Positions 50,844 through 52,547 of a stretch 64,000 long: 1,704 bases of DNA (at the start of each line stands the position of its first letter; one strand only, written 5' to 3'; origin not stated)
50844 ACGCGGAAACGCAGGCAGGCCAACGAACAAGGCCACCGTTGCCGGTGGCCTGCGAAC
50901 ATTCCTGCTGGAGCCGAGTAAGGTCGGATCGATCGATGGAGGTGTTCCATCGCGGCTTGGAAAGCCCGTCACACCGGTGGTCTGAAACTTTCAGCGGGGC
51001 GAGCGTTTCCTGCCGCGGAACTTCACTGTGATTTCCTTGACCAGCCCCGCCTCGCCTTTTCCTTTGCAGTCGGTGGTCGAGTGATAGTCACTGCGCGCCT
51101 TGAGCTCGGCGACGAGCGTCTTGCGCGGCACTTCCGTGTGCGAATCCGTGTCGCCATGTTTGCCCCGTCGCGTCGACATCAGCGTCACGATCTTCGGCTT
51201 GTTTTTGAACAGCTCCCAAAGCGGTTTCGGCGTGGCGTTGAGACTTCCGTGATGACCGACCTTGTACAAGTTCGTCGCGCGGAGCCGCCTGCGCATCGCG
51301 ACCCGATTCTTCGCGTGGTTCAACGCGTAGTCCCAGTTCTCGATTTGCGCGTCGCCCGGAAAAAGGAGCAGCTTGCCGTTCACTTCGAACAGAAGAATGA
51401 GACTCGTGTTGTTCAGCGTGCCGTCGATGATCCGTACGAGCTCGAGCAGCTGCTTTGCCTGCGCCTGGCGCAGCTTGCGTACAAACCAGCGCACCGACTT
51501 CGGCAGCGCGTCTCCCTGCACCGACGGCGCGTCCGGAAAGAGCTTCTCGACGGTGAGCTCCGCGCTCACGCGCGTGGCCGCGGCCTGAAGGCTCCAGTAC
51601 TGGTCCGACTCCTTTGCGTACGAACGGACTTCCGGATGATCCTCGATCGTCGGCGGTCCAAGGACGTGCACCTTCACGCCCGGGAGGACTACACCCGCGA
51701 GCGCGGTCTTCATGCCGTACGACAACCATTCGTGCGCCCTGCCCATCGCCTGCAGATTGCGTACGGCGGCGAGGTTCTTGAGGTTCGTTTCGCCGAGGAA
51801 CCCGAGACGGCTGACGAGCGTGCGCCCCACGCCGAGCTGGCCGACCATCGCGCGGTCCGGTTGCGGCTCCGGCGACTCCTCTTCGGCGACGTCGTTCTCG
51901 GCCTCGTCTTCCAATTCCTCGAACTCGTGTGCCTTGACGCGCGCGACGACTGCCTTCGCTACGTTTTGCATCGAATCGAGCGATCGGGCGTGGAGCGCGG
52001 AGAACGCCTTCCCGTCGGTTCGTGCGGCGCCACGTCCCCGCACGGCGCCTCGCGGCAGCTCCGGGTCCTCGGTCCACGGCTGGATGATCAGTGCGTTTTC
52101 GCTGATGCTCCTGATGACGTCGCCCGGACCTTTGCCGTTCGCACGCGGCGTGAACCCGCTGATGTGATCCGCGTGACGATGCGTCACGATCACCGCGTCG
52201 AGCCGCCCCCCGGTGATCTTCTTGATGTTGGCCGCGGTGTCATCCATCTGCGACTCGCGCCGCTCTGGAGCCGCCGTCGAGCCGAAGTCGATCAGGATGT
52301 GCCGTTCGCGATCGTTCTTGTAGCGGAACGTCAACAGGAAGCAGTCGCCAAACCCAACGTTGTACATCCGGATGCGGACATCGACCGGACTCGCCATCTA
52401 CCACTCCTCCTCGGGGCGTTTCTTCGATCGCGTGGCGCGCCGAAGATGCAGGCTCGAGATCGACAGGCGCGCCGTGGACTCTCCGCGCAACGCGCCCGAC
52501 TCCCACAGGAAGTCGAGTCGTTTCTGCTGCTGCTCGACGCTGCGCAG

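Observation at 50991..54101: Copy 2 of the same HExxH-protein + MBL-hydrolase pair, strongly diverged, with a 0-nt intergenic spacer, just downstream of tRNA-Thr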

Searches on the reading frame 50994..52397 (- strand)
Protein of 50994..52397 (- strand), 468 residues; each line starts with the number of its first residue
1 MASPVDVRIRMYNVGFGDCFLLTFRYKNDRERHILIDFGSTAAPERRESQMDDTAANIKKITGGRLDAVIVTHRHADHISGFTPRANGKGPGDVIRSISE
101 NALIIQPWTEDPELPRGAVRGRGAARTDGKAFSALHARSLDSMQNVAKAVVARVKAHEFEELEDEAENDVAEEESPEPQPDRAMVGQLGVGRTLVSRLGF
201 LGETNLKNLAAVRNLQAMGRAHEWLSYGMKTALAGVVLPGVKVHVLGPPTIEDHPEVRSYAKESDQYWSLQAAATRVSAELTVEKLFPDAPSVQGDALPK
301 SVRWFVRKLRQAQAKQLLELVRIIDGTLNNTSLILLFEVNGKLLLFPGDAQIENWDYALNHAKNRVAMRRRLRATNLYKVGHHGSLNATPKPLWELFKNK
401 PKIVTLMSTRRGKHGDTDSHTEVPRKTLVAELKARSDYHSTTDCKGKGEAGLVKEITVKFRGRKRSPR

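Call 11: search_protein_families(library=pfam, proteins=[window:50994-52397:-], max_evalue=0.1)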
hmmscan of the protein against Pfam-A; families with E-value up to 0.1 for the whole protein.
window:50994-52397:- (468 aa): 2 families
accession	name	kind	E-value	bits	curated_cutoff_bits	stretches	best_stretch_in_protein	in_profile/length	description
PF00753.33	Lactamase_B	-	9e-09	36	22.7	1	14-81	3-59/196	Metallo-beta-lactamase superfamily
PF12706.13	Lactamase_B_2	-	0.00017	21.7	27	1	34-85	3-50/200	Beta-lactamase superfamily domain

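Call 12: search_protein_families(library=ncbifam, proteins=[window:50994-52397:-], max_evalue=0.1)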
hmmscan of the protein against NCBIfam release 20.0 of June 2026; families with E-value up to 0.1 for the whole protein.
window:50994-52397:- (468 aa): 13 families
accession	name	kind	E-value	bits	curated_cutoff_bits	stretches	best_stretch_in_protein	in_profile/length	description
NF041809.1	Avs1a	equivalog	1.9e-14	53.2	420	2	11-82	1-63/387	AVAST type 1 anti-phage system MBL fold metallo-hydrolase Avs1a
NF058524.1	6A-MBL_enzyme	equivalog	1.4e-09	37.6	220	1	11-83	1-74/346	anti-phage 6A-MBL system MBL-fold protein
TIGR00361.1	ComEC_Rec2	equivalog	1.2e-05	23.7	190.05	1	8-81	442-507/663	DNA internalization-related competence protein ComEC/Rec2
TIGR03675.1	arCOG00543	equivalog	0.00014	20.3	580.2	1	30-80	196-243/631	beta-CASP ribonuclease aCPSF1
NF012229.1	bla_class_B_core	domain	0.0024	18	100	1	27-82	20-68/139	metallo-beta-lactamase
NF047919.1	lactonase_YtnP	equivalog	0.0038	16.5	425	1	47-122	82-151/274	YtnP family quorum-quenching lactonase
NF000801.0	PRK00055.1-3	equivalog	0.0069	15.5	252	1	58-82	46-70/307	ribonuclease Z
TIGR02651.1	RNase_Z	equivalog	0.023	13.8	292.95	1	60-82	46-68/302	ribonuclease Z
NF038231.1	MBL_Geo_Pelo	equivalog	0.027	14.1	360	1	64-82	64-82/250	GPMC system MBL fold metallohydrolase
NF002558.0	PRK02126.1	subfamily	0.046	12.7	315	1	64-82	46-64/345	ribonuclease Z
TIGR04559.1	SoxH_rel_PQQ_2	hypoth_equivalog_domain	0.053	12.9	280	0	53-81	55-83/283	quinoprotein relay system zinc metallohydrolase 2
TIGR03413.1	GSH_gloB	equivalog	0.06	12.7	200.8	0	63-83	41-61/248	hydroxyacylglutathione hydrolase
NF002553.0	PRK02113.1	equivalog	0.071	12.5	386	0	64-82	65-83/252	MBL fold metallo-hydrolase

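Call 13: search_protein_families(library=padloc, proteins=[window:50994-52397:-], max_evalue=0.1)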
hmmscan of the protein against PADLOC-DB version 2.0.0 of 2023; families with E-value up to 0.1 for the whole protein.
window:50994-52397:- (468 aa): 6 families
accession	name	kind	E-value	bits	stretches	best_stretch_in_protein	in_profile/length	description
PDLC03854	LmuA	-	4.7e-21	73.3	2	7-83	3-74/345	-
PDLC02158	Avs1a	-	1.1e-12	45.9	2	7-82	1-67/392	-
PDLC03805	RTasMBL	-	5.3e-11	40.3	2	8-82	2-64/322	DRT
PDLC04676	PDC-M48B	-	4.5e-07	27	1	329-443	215-327/357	-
PDLC04674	PDC-M48B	-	7.9e-07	26.6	1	329-408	142-215/270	-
PDLC04675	PDC-M48B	-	1.9e-06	25.3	1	27-80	21-73/291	-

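Call 15: search_solved_structures(query=window:50994-52397:-, max_evalue=1)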
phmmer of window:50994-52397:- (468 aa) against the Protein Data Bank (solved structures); distinct sequences matched with E-value up to 1: 6.
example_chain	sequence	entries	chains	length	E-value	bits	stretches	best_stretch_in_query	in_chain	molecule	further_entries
4jr6_A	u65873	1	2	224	0.074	15.1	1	72-113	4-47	Possible conserved membrane or secreted protein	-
4jr4_A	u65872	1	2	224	0.074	15.1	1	72-113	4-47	Possible conserved membrane or secreted protein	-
7y7u_A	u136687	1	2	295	0.19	13.7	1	28-84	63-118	MBL fold metallo-hydrolase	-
2ycb_A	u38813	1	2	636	0.33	12.9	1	33-85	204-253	CLEAVAGE AND POLYADENYLATION SPECIFICITY FACTOR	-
1wra_A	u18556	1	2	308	0.42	12.6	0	55-81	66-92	Teichoic acid phosphorylcholine esterase/choline binding protein E (cbpE)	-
5hif_A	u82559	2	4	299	0.47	12.4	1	51-102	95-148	reconstructed lactonase ancestor, Anc1-MPH | dihydrocoumarin hydrolase, AncDHCH1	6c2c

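Call 30: find_homologous_proteins(query=window:50994-52397:-)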
Query window:50994-52397:- (468 aa): 6103 proteins with E <= 0.001 among 8000 candidates; the best 120 are listed.
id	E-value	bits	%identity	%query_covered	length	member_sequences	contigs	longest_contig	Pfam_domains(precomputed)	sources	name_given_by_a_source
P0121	0.0e+0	1057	100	100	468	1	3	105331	PF00753.34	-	-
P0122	2.1e-245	833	80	99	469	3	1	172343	PF00753.34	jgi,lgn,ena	-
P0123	2.6e-244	829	79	100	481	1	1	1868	PF00753.34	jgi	jgi:hypothetical protein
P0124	1.1e-242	824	80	99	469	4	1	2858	PF00753.34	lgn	-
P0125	6.1e-242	821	79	99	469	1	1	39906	PF00753.34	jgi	jgi:hypothetical protein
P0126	6.2e-239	811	78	99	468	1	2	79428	PF00753.34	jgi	jgi:hypothetical protein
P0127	1.7e-235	800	78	99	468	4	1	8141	PF00753.34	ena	-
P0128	5.5e-235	798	75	100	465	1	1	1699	PF00753.34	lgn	-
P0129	2.1e-227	773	73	98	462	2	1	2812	PF00753.34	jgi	jgi:hypothetical protein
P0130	1.5e-224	764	76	99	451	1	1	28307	PF00753.34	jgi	jgi:hypothetical protein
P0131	2.2e-199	681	67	98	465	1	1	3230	PF12706.14,PF00753.34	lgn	-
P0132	2.8e-199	681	66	99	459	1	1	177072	PF12706.14,PF00753.34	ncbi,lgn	ncbi:MAG TPA: MBL fold metallo-hydrolase [Thermoanaerobaculia bacterium]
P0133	1.3e-198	678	67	99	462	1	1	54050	PF12706.14,PF00753.34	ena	-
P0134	1.2e-195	669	65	99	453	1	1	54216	PF12706.14,PF00753.34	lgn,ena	-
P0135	2.4e-194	664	65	99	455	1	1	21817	PF00753.34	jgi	jgi:metallo-beta-lactamase superfamily protein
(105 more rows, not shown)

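Call 69: predict_structure(alignment_id=A3)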
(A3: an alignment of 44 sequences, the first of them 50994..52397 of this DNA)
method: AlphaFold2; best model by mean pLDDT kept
length: 468 residues; sequences in the alignment: 44
mean_pLDDT: 77.7   pTM: 0.81
mean pLDDT of the five models: 77.7, 77.0, 76.2, 75.9, 72.6
residues with pLDDT >= 90: 185; 70-90: 129; 50-70: 100; < 50: 54
segments of 3 or more residues with pLDDT < 50: 111-114, 116-133, 165-190
pLDDT, mean of each block of 10 residues (from residue 1): 94 94 97 97 90 98 98 90 95 98 83 44 40 55 73 65 47 36 36 66 72 89 88 94 91 68 63 61 61 74 81 77 70 93 90 86 94 95 63 86 88 57 72 92 92 96 59
secondary structure, 60 per line:
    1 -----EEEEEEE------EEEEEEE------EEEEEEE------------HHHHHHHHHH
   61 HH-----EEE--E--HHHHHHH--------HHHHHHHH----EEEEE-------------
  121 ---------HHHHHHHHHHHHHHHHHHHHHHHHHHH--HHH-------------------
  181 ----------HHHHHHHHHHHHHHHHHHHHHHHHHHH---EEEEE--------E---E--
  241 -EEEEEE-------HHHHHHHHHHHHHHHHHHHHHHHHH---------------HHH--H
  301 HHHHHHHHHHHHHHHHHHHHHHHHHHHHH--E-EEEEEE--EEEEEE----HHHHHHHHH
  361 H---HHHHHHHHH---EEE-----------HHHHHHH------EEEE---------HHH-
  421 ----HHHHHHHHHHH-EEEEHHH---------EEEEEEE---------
elements in order: E6-12 E19-25 E32-38 H51-62 E68-70 H76-82 H91-98 E103-107 H130-156 H191-217 E221-225 E242-247 H255-279 H300-329 E334-339 E342-347 H352-361 H365-373 E377-379 H391-397 E404-407 H425-435 E437-440 E453-459

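Call 73: fold_search(model_id=the predicted structure, library=pdb)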
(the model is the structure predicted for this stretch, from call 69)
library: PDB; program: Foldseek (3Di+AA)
matches with E <= 10: 188; with E <= 0.001: 4
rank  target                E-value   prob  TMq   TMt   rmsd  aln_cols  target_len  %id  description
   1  9ic4                  3.7e-07  1.00  0.37  0.62  11.7       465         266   15  Crystal structure of beta-lactamase-like domain of ComEC from Moorella glycerini (released 2025-10-01)
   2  2bib                  1.8e-04  1.00  0.35  0.31  14.5       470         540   10  Crystal structure of the complete modular teichioic acid phosphorylcholine esterase Pce (CbpE) from Streptococcus pneumo (released 2005-05-09)
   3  1wra_B                4.9e-04  1.00  0.37  0.53  13.7       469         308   12  Crystal Structure of Phosphorylcholine Esterase Domain of the Virulence Factor Choline Binding Protein E from Streptoc (released 2005-05-31)
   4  1wra_A                6.7e-04  1.00  0.36  0.52  14.0       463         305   11  Crystal Structure of Phosphorylcholine Esterase Domain of the Virulence Factor Choline Binding Protein E from Streptoc (released 2005-05-31)
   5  9ey2_E                1.1e-02  0.99  0.15  0.11   4.2       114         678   13  Human mitochondrial RNase Z with tRNA-His-CCA (released 2024-11-27)
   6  8r22_C                1.5e-02  0.97  0.14  0.15   4.5       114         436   19  INTS9-INTS11-BRAT1-WDR73 complex (released 2024-07-31)
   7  3qh8                  1.6e-02  0.97  0.15  0.24   5.7       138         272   17  Crystal structure of a beta-lactamase-like protein bound to AMP from brucella melitensis, long wavelength synchrotron da (released 2011-02-09)
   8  8r23_C                1.7e-02  0.92  0.14  0.15   5.4       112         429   18  INTS9-INTS11-BRAT1 complex (released 2024-07-31)
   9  4o98_A                1.8e-02  0.84  0.26  0.36   9.8       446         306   10  Crystal structure of Pseudomonas oleovorans PoOPH mutant H250I/I263W (released 2014-12-03)
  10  7bfp_B                1.9e-02  0.82  0.13  0.12   5.7       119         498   17  Structure of the Integrator cleavage module with INTS4/9/11 (released 2021-03-24)
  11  7bfq_B                1.9e-02  0.82  0.13  0.11   5.7       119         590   17  Structure of the Integrator cleavage module with extended INTS4 and rigid body docked INTS9/11 CTD (released 2021-03-24)
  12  9j9e_E4               2.0e-02  0.91  0.14  0.11   5.3       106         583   22  Cryo-EM structure of the type VII CRISPR-Cas14 effector complex (released 2026-03-04)
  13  3md7                  2.4e-02  0.98  0.15  0.25   4.1       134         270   16  Crystal structure of a beta-lactamase-like protein bound to GMP from brucella melitensis (released 2010-04-21)
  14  4o98_B                2.6e-02  0.92  0.24  0.34   9.5       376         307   12  Crystal structure of Pseudomonas oleovorans PoOPH mutant H250I/I263W (released 2014-12-03)
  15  8rr1_E                2.8e-02  0.96  0.15  0.11   4.8       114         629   12  Human mitochondrial RNase Z complex with ELAC2-D550N catalytic mutant and tRNA-Tyr precursor (Composite model) (released 2025-01-08)
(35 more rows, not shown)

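Call 88: find_related_loci(query=A3, collection=metagenome_contigs, flank=5000)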
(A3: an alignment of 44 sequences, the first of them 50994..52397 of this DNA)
Query A3 (468 aa) in metagenome_contigs; peptide patterns used: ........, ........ (x = any residue, [..] = any of these).
600 stretches matched a pattern (row limit reached: there are more); 539 encode a relative of the query (tblastn E <= 1e-3); the best 80 are kept; 80 distinct loci.
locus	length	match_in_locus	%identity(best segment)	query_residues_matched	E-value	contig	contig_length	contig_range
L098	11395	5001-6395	73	2-465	0e+0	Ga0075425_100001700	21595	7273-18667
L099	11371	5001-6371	62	1-461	0e+0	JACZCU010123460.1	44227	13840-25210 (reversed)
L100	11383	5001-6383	48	1-445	2e-120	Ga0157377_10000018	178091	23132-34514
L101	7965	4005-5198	47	4-433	1e-111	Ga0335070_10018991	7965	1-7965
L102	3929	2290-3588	46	1-443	1e-112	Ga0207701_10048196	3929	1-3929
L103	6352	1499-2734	46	2-447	9e-111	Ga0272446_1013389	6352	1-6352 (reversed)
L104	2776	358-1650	46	4-441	3e-114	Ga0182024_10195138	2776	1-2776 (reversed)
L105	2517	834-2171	46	1-445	1e-114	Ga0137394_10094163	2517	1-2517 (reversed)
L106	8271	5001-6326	44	1-461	1e-109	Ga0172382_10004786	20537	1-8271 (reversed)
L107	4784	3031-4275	44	2-447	6e-109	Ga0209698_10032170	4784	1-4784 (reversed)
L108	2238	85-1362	43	3-460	1e-113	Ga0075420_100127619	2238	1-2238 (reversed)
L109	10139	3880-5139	44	2-446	2e-107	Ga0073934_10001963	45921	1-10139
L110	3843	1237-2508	43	3-447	8e-109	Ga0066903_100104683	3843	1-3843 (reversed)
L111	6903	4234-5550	44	4-468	2e-107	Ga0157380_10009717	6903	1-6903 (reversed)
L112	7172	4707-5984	43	3-460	3e-106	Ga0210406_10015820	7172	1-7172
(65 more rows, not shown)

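Call 91: search_solved_structures(query=A3, max_evalue=0.1, show_alignments=2)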
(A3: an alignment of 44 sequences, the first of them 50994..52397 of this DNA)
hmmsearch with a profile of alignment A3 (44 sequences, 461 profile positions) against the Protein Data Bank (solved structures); distinct sequences matched with E-value up to 0.1: 17.
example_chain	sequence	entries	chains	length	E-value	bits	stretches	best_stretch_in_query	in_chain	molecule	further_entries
9ic4_A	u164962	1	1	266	1.1e-05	27.8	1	6-85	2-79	Competence protein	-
30bt_A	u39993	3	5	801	0.00028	23.2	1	6-83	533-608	Beta-lactamase-like domain | ComEC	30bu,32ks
2nxa_A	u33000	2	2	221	0.0014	20.9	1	48-87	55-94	Beta-lactamase II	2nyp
2nzf_A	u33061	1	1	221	0.0014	20.9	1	48-87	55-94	Beta-lactamase II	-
2nze_A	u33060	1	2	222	0.0014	20.9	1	48-87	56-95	Beta-lactamase II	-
7y7u_A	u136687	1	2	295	0.0081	18.4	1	28-85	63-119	MBL fold metallo-hydrolase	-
9vc6_A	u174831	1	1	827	0.046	15.9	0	324-392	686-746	Competence protein ComEC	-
6dja_A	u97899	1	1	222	0.048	15.8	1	48-87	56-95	Metallo-beta-lactamase type 2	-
1bmc_A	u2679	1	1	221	0.051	15.8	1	48-87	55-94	METALLO-BETA-LACTAMASE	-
4nq4_A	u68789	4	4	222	0.052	15.7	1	48-87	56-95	Beta-lactamase 2 | Metallo-beta-lactamase type 2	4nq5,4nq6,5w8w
2ycb_A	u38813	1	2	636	0.053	15.7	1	31-82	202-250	CLEAVAGE AND POLYADENYLATION SPECIFICITY FACTOR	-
3knr_A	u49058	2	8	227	0.053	15.7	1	48-87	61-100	Beta-lactamase 2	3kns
1bc2_A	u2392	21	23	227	0.053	15.7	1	48-87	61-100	METALLO-BETA-LACTAMASE II | PROTEIN (BETA-LACTAMASE) | Beta-lactamase II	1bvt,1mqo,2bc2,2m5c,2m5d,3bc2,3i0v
1dxk_A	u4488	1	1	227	0.053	15.7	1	48-87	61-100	CLASS B BETA-LACTAMASE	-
4c09_A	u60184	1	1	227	0.054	15.7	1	48-87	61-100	BETA-LACTAMASE 2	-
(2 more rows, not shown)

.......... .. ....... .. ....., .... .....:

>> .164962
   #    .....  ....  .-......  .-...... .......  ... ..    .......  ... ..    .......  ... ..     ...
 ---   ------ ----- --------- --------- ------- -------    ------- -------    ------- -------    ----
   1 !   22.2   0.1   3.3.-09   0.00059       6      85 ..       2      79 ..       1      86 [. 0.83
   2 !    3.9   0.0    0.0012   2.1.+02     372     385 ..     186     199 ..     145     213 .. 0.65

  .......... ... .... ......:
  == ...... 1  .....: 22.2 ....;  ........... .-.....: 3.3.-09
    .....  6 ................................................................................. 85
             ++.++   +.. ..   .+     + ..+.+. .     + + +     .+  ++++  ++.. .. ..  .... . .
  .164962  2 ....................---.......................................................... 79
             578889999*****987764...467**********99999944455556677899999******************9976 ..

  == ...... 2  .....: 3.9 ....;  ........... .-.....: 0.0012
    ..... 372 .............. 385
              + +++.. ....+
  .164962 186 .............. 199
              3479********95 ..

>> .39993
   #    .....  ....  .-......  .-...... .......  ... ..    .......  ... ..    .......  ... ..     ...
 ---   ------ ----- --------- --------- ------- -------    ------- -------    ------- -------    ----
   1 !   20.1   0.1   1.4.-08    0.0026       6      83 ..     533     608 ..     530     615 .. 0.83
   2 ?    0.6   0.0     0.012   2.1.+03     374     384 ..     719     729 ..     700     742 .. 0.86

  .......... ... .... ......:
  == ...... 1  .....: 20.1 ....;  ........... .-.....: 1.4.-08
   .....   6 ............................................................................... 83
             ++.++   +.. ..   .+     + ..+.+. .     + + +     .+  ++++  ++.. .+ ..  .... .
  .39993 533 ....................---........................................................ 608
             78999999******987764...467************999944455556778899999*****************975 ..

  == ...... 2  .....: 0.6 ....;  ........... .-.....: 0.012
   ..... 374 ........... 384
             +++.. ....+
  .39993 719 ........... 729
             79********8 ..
